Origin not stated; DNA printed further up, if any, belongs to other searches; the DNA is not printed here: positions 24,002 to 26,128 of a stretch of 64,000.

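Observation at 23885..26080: Foreign low-GC single-gene island encoding a standalone OLD/GajA-like ATPase-Toprim nuclease, beside a serine recombinase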

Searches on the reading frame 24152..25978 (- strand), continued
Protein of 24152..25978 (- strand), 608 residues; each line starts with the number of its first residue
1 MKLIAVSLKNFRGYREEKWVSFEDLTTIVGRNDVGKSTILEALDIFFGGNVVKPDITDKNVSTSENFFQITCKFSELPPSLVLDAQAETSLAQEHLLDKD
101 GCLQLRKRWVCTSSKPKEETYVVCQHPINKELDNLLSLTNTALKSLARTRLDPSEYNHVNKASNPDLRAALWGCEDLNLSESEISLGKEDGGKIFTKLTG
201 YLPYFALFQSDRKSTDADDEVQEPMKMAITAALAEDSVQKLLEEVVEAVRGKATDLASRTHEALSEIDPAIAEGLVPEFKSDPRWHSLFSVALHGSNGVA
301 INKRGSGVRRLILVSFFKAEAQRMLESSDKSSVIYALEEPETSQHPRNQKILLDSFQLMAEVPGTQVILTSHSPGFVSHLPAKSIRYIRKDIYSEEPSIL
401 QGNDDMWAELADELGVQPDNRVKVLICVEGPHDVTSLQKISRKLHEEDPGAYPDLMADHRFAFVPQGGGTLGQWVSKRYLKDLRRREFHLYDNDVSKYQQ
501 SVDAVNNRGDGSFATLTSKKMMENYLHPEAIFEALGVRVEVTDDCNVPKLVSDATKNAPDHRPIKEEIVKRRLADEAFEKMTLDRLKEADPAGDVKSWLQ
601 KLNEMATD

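Call 51: find_related_loci(query=A3, collection=genome_contigs, flank=8000)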
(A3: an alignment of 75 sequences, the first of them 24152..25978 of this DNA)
Query A3 (608 aa) in genome_contigs; peptide patterns used: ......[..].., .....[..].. (x = any residue, [..] = any of these).
600 stretches matched a pattern (row limit reached: there are more); 553 encode a relative of the query (tblastn E <= 1e-3); the best 80 are kept; 80 distinct loci.
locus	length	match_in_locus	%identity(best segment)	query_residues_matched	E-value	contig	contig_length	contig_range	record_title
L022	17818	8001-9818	69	1-606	0e+0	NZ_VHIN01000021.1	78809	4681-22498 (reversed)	Glutamicibacter sp. JC586 NODE_50_length_78763_cov_42.767380, whole genome shotgun sequence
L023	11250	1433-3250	56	1-607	0e+0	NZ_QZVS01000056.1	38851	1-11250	Cryobacterium melibiosiphilum strain Hh39 scaffold24, whole genome shotgun sequence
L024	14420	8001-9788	52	1-605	0e+0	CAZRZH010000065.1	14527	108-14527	MAG TPA_asm: uncultured Sideroxydans sp. isolate binchicken_co248_343 genome assembly, contig: NODE_4976_length_14527_co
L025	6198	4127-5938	49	1-605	0e+0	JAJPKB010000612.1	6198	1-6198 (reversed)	MAG: Chloroflexota bacterium isolate Centralia_MAG_593 k107_2899794, whole genome shotgun sequence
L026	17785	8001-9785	49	1-605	0e+0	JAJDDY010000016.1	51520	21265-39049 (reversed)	MAG: Phycisphaerae bacterium isolate OFTM250 OFTM250_15, whole genome shotgun sequence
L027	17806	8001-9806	49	1-605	0e+0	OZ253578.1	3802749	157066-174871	MAG: Chloroflexota bacterium isolate 48853afe-6264-4d68-b03e-03448b293cf5 genome assembly, chromosome: 1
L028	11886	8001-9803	50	1-599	0e+0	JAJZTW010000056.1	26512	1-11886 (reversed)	MAG: Proteobacteria bacterium isolate SKS3.bin93 NODE_2650_length_26512_cov_4.741406, whole genome shotgun sequence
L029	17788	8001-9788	49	1-605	4e-180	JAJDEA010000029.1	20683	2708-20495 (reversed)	MAG: Phycisphaerae bacterium isolate OFTM303 OFTM303_28, whole genome shotgun sequence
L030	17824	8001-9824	49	1-607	8e-179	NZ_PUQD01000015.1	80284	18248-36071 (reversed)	Pseudomonas sp. AFG_SD02_1510_Pfu_092 PSFU-BIM092-S18-VE-AFG-2015-033-PK_S75_165, whole genome shotgun sequence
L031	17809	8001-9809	48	1-602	8e-179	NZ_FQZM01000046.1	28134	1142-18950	Desulfofundulus thermosubterraneus DSM 16057, whole genome shotgun sequence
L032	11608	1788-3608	47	1-606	4e-177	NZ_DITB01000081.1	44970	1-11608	MAG: Flavobacterium sp. UBA6195 UBA6195_contig_2810, whole genome shotgun sequence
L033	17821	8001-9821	49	1-605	1e-177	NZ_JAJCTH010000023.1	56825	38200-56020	Rhodoferax sp. U2-2l contig00023, whole genome shotgun sequence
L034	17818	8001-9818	48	1-605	2e-175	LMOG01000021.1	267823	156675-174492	Xanthomonas sp. Leaf131 contig_8, whole genome shotgun sequence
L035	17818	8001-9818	48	1-605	1e-174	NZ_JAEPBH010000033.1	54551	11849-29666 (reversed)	Tenebrionibacter intestinalis strain BIT-L3 Scaffold33, whole genome shotgun sequence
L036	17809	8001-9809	46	1-606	4e-172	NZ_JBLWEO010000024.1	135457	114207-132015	Candidatus Electronema sp. PJ PJ__70389, whole genome shotgun sequence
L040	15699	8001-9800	46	1-605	1e-168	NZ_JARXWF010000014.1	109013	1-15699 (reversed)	Parabacteroides sp. PM6-13 Ga0505164_14, whole genome shotgun sequence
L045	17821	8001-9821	46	1-605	3e-167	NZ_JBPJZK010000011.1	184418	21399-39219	Variovorax sp. ZT5P49 NODE_11_length_184418_cov_33.120184, whole genome shotgun sequence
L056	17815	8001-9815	43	1-605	1e-162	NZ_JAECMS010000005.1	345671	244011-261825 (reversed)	Luteirhabdus pelagi strain A3-108 NODE_5_length_345671_cov_171.043, whole genome shotgun sequence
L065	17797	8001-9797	46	1-602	3e-156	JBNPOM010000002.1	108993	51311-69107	Prevotella sp. SGI.027 HD146_1, whole genome shotgun sequence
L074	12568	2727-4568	45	1-605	2e-151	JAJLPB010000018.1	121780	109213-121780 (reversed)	Rugamonas sp. A1-17 18, whole genome shotgun sequence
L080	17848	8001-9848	43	1-607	3e-149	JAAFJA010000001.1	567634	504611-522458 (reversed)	MAG: Betaproteobacteria bacterium isolate bin22.maxbin.ball.038 WN_Betaproteobacteria_1_scaffold_1, whole genome shotgun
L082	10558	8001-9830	41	1-602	1e-148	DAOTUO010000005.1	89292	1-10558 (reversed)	MAG TPA_asm: Anaerolineae bacterium isolate F18_66 k115_8399, whole genome shotgun sequence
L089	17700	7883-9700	47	1-605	2e-165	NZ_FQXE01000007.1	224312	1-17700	Pollutimonas bauzanensis strain CGMCC 1.10190, whole genome shotgun sequence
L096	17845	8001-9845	40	1-607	5e-142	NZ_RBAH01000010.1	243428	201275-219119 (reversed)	Paenibacillus ginsengarvi strain KCTC 13059 NODE_10_length_243428_cov_37.067016, whole genome shotgun sequence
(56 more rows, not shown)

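Call 62: search_protein_families(library=pfam, alignment_id=A5, max_evalue=0.00001)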
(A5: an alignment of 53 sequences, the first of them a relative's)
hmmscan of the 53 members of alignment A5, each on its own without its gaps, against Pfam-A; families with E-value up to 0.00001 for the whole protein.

A. member 1, L024:5680-8001:+ (774 aa): 2 families
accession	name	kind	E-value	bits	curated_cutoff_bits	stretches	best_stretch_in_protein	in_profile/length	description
PF02384.22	N6_Mtase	-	2e-51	175.6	20.4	1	166-480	3-279/311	N-6 DNA Methylase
PF12161.14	HsdM_N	-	1.9e-22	80.7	24.5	1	17-152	2-135/135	HsdM N-terminal domain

B. families by the number of members that match (of 53 scanned): 49 families (the first 25 are shown)
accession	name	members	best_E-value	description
PF00271.37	Helicase_C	5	5.3e-25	Helicase conserved C-terminal domain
PF09561.16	RE_HpaII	4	7.3e-127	HpaII restriction endonuclease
PF00176.29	SNF2-rel_dom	4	7.3e-32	SNF2-related domain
PF01420.25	Methylase_S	4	3.4e-26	Type I restriction modification DNA specificity domain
PF04851.21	ResIII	4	2.4e-10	Type III restriction enzyme, res subunit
PF02384.22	N6_Mtase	3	2e-51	N-6 DNA Methylase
PF20720.3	nSTAND3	3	5.1e-50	Novel STAND NTPase 3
PF00270.35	DEAD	3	7.5e-21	DEAD/DEAH box helicase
PF01555.25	N6_N4_Mtase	3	5.6e-20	DNA methylase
PF12161.14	HsdM_N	2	5.4e-23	HsdM N-terminal domain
PF24391.1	HD-CE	1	3.5e-58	HD-CE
PF01914.23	MarC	1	2.6e-45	MarC family integral membrane protein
PF00378.25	ECH_1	1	6e-44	Enoyl-CoA hydratase/isomerase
PF04229.20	GrpB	1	1.3e-35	GrpB protein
PF04909.20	Amidohydro_2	1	2.6e-34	Amidohydrolase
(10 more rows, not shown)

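Call 84: search_dna_similar(query=window:24155-25978:-, collection=phages, mode=protein, max_evalue=0.001, max_rows=25)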
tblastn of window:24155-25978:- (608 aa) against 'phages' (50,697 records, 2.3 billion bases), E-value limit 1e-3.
Records with a match: 8; places in all: 8; records where one place covers at least 80% of the query: 0.
Best place of each record, by identity: <60% 8.
By first word of the organism name: Bacteriophage 2; Burkholderia 2; Rhizobium 2; Vibrio 2.
By host as written in the record: - 2; Burkholderia cenocepacia strain C6433 2; Rhizobium phaseoli Y3_1 1; Rhizobium phaseoli Y3_56 1; Vibrio cyclitrophicus 10N.286.55.C3 1; Vibrio cyclitrophicus 10N.239.311.H11 1.
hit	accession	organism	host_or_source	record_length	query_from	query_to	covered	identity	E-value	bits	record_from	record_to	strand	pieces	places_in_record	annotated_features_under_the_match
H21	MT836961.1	Bacteriophage sp.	human fecal samples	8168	1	391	64%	42.6%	1e-85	297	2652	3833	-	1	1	record has no annotation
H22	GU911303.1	Burkholderia phage KS5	Burkholderia cenocepacia strain C6433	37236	1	390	64%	24.6%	2e-12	76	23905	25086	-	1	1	28: gp28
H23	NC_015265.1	Burkholderia phage KS5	Burkholderia cenocepacia strain C6433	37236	1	390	64%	24.6%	2e-12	76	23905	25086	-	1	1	28: ATP-dependent endonuclease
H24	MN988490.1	Rhizobium phage RHph_Y3_1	Rhizobium phaseoli Y3_1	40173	1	377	62%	21.3%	9e-5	52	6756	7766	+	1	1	putative ATP-dependent endonuclease protein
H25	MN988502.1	Rhizobium phage RHph_Y3_56_1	Rhizobium phaseoli Y3_56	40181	1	377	62%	21.3%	9e-5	52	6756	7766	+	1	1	putative ATP-dependent endonuclease protein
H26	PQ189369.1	Vibrio phage 10N.286.55.C3_PE001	Vibrio cyclitrophicus 10N.286.55.C3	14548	291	438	24%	28.4%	9e-7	58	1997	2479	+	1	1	hypothetical protein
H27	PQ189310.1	Vibrio phage 10N.239.311.H11_PE001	Vibrio cyclitrophicus 10N.239.311.H11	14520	291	377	14%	39.1%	1e-6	57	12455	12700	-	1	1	hypothetical protein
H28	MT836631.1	Bacteriophage sp.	human fecal samples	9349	1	67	11%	37.8%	8e-4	49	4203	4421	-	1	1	record has no annotation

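Call 85: search_dna_similar(query=window:24155-25978:-, collection=plasmids, mode=protein, max_evalue=1e-20, max_rows=40)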
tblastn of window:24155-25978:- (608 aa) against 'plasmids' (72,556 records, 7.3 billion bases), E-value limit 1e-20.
Records with a match: 362; places in all: 368; records where one place covers at least 80% of the query: 252.
Best place of each record, by identity: <60% 362.
By first word of the organism name: Escherichia 99; Salmonella 99; Enterobacter 86; Citrobacter 19; Klebsiella 18; Lactiplantibacillus 8; Providencia 5; Pediococcus 4; Leclercia 3; Raoultella 3; and 17 more.
By predicted mobility (MOB-suite, as given by PLSDB): conjugative 291; non-mobilizable 42; mobilizable 29.
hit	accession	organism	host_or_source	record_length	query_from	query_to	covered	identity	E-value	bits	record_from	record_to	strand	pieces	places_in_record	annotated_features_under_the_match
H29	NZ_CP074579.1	Pseudomonas syringae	Medicago sativa,plant stem,plant stem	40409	1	605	100%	47.5%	3e-170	544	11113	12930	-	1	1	ATP-binding protein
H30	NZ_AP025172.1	Cupriavidus sp. P-10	-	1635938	1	605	100%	47.2%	8e-161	517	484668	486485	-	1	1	none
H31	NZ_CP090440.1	Vibrio maritimus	Skeletonema costatum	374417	1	602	99%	42.4%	3e-143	466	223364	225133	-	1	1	ATP-binding protein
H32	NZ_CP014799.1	Salipiger profundus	single cell,environmental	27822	1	605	100%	38.6%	2e-123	409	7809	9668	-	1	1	ATP-binding protein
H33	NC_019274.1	Psychrobacter sp. DAB_AL62B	Alle alle (dovekie),guano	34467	1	602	99%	35.5%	5e-102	347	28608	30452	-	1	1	ATP-binding protein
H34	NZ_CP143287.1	Lactiplantibacillus plantarum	cell culture,Chinese fermented cereal ...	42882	1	602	99%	35.3%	7e-108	364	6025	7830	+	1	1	ATP-binding protein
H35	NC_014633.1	Ilyobacter polytropus DSM 2926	marine mud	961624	1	606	100%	34.2%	5e-98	335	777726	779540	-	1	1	ATP-binding protein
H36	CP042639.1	Escherichia coli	Sus scrofa domesticus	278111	1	586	95%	35.5%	6e-44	372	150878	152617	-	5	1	ATP-binding protein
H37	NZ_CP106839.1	Klebsiella michiganensis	mixed culture,fishpond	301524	1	586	96%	34.8%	2e-95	328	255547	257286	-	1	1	AAA family ATPase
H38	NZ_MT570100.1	Klebsiella quasipneumoniae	-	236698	1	586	96%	34.8%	6e-96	329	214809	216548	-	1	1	AAA family ATPase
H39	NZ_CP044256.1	Salmonella enterica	Animal feed,bulk pig ear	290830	1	586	96%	34.7%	2e-83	337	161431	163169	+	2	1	TOPRIM nucleotidyl transferase/hydrolase domain-containing protein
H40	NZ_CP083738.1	Hafnia paralvei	whole organism,lake water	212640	1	560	92%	36.3%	3e-100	342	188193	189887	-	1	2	AAA family ATPase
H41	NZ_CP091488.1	Enterobacter cloacae complex sp. ECL411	cell culture,urine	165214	1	586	96%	34.6%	7e-95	326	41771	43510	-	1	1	AAA family ATPase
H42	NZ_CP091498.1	Enterobacter cloacae complex sp. ECL404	cell culture,Drainage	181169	1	586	96%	34.6%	7e-95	326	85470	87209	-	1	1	AAA family ATPase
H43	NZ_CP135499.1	Enterobacter cloacae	Homo sapiens,bacterial culture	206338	1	586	96%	34.6%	7e-95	326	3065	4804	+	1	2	AAA family ATPase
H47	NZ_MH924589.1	Escherichia coli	pig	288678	1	586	96%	34.6%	4e-96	330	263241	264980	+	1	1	AAA family ATPase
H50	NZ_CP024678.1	Citrobacter freundii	Homo sapiens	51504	1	561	92%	35.9%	1e-96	331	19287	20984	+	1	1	AAA family ATPase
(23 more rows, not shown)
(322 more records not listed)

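Call 86: get_annotated_region(hit=H50, flank=5000)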
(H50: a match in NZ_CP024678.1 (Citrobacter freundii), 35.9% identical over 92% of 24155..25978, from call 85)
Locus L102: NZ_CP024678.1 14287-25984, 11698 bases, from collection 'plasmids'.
description: Citrobacter freundii strain UMH16 plasmid pUMH16, complete sequence
organism: Citrobacter freundii (NCBI taxid 546)
taxonomy: Bacteria; Pseudomonadota; Gammaproteobacteria; Enterobacterales; Enterobacteriaceae; Citrobacter; Citrobacter freundii
host: -; source: Homo sapiens; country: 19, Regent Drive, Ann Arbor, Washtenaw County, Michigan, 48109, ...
typing (MOB-suite, as given by PLSDB): non-mobilizable; replicon IncFIC,IncFII
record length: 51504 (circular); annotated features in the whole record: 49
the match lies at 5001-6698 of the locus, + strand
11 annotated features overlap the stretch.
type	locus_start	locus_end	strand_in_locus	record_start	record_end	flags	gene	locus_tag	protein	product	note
CDS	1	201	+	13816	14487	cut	-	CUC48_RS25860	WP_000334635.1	SOS response-associated peptidase family protein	GO:0006974 - DNA damage response [Evidence IEA]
CDS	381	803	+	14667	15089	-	umuD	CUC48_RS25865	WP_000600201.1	translesion error-prone DNA polymerase V autoproteolytic subunit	-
CDS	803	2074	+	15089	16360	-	-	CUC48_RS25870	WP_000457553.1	Y-family DNA polymerase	-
CDS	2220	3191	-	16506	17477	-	-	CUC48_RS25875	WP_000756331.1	ParB family protein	-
CDS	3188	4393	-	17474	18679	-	-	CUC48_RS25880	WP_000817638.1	AAA family ATPase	-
CDS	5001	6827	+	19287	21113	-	-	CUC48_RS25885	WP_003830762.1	AAA family ATPase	-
CDS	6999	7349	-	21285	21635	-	-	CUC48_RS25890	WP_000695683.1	DUF305 domain-containing protein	-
CDS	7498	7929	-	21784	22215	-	-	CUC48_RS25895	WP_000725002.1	hypothetical protein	-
CDS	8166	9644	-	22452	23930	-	-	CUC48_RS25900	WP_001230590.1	Cu(+)/Ag(+) sensor histidine kinase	-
CDS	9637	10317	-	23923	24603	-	silR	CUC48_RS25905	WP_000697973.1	copper/silver response regulator transcription factor SilR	-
CDS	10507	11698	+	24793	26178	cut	-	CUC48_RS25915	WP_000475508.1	efflux transporter outer membrane subunit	-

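Call 87: get_annotated_region(hit=H47, flank=5000)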
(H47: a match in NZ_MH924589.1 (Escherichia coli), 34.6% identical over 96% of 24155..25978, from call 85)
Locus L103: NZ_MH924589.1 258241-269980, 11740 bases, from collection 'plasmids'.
description: Escherichia coli strain RDB9 plasmid pRDB9, complete sequence
organism: Escherichia coli (NCBI taxid 562)
taxonomy: Bacteria; Pseudomonadota; Gammaproteobacteria; Enterobacterales; Enterobacteriaceae; Escherichia; Escherichia coli
host: -; source: pig; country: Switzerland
typing (MOB-suite, as given by PLSDB): conjugative; replicon IncHI2A,IncQ1,rep_cluster_1088; relaxase MOBH; mating-pair formation MPF_F
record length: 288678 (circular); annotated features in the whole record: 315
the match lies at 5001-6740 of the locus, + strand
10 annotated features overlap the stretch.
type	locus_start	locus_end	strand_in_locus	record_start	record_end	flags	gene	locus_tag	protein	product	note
CDS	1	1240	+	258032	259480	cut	-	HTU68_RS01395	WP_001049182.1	ATP-binding protein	-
CDS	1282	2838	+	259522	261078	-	-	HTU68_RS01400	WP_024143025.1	TnsD family Tn7-like transposition protein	-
CDS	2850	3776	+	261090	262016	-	-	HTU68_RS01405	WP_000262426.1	hypothetical protein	-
CDS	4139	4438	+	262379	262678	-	-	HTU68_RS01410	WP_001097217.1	helix-turn-helix transcriptional regulator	-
CDS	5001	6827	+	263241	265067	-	-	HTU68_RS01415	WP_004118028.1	AAA family ATPase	-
CDS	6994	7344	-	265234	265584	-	-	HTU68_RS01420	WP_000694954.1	DUF305 domain-containing protein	-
CDS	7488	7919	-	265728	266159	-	silE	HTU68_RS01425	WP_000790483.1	silver-binding protein SilE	-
predicted_resistance_gene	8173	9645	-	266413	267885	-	silS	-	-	copper/silver sensor histidine kinase SilS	predicted by amrfinderplus; class COPPER/SILVER; identity 98.37%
predicted_resistance_gene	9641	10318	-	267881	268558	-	silR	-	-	copper/silver response regulator transcription factor SilR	predicted by amrfinderplus; class COPPER/SILVER; identity 97.35%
predicted_resistance_gene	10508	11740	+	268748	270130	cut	silC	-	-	Cu(+)/Ag(+) efflux RND transporter outer membrane channel SilC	predicted by amrfinderplus; class COPPER/SILVER; identity 97.4%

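Call 88: get_annotated_region(hit=H29, flank=5000)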
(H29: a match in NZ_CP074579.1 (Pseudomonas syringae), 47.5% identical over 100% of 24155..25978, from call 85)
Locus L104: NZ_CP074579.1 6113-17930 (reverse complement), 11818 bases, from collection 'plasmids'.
description: Pseudomonas syringae strain Susan2139 plasmid p_unamed1, complete sequence
organism: Pseudomonas syringae (NCBI taxid 317)
taxonomy: Bacteria; Pseudomonadota; Gammaproteobacteria; Pseudomonadales; Pseudomonadaceae; Pseudomonas; Pseudomonas syringae
host: -; source: Medicago sativa,plant stem,plant stem; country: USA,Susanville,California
typing (MOB-suite, as given by PLSDB): mobilizable; replicon rep_cluster_283; relaxase MOBP
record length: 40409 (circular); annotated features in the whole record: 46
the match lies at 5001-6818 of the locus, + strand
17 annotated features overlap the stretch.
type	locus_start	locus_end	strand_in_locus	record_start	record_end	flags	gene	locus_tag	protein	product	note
CDS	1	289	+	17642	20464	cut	-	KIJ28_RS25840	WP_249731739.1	RHS repeat-associated core domain-containing protein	-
CDS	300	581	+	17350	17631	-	-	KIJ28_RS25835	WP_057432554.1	hypothetical protein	-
CDS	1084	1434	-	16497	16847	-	-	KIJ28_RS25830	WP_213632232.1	type II toxin-antitoxin system RelE/ParE family toxin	GO:0030541 - plasmid partitioning [Evidence IEA]; GO:0051290 - protein heterotetramerization [Evidence IEA]; GO:0009432 ...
CDS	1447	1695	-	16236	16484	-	-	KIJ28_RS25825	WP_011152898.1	type II toxin-antitoxin system prevent-host-death family antitoxin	GO:0008219 - cell death [Evidence IEA]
CDS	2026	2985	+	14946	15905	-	-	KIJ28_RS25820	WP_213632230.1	tyrosine-type recombinase/integrase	GO:0015074 - DNA integration [Evidence IEA]; GO:0006310 - DNA recombination [Evidence IEA]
CDS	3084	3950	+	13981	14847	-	-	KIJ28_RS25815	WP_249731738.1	HAD family hydrolase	-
CDS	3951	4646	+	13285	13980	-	-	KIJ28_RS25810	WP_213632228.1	hypothetical protein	-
CDS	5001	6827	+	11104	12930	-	-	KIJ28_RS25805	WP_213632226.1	ATP-binding protein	-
CDS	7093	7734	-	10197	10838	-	-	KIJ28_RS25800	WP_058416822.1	SOS response-associated peptidase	GO:0018142 - obsolete protein-DNA covalent cross-linking [Evidence IEA]; GO:0009432 - SOS response [Evidence IEA]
CDS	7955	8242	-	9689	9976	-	-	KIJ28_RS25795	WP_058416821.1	hypothetical protein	-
CDS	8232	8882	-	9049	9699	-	-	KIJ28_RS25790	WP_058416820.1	AAA family ATPase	-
CDS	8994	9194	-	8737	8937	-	-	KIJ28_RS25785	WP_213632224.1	hypothetical protein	-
CDS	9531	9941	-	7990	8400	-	-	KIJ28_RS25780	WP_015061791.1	hypothetical protein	-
CDS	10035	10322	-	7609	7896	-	-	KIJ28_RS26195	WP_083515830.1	hypothetical protein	-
CDS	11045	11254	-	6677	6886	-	-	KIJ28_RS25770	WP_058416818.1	carbon storage regulator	-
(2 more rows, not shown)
